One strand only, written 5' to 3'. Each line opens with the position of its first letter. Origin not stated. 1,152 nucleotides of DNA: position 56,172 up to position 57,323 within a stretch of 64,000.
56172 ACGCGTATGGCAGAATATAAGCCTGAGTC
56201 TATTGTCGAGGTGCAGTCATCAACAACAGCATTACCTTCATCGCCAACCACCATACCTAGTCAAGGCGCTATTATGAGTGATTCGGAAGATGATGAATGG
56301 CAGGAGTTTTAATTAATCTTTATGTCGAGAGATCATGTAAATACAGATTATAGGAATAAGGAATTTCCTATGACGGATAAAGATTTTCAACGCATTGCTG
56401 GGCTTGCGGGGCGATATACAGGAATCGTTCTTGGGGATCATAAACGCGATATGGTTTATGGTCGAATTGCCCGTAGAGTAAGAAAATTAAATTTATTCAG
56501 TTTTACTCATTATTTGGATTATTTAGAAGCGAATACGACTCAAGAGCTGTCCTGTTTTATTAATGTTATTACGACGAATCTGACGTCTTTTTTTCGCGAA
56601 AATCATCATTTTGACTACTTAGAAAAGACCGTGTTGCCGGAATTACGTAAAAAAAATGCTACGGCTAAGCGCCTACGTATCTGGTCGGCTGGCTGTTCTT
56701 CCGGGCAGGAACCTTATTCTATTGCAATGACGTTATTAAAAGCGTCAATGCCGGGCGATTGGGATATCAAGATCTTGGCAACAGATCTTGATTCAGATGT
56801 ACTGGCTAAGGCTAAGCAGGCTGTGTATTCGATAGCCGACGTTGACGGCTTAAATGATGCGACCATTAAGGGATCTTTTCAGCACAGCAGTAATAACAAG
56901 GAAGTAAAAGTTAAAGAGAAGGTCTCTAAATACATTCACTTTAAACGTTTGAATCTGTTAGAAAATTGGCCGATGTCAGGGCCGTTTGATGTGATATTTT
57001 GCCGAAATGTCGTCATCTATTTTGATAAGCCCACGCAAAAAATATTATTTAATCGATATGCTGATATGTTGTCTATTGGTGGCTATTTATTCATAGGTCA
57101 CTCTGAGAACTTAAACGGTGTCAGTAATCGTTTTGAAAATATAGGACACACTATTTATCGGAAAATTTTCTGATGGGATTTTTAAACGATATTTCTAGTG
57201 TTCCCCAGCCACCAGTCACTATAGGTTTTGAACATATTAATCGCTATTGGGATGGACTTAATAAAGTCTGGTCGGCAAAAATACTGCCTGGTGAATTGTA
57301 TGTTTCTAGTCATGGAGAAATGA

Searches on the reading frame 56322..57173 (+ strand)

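Call 81: search_protein_families(library=pfam, proteins=[window:56322-57173:+], max_evalue=0.001)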
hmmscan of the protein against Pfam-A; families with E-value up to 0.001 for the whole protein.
window:56322-57173:+ (283 aa): 3 families
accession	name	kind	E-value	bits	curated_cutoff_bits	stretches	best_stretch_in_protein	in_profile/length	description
PF01739.24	CheR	-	7.9e-65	218.4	27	1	86-279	1-194/195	CheR methyltransferase, SAM binding domain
PF03705.20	CheR_N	-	4.8e-15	55.4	27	1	20-71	1-52/53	CheR methyltransferase, all-alpha domain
PF08242.18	Methyltransf_12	-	0.00019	22.5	30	0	149-256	21-98/98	Methyltransferase domain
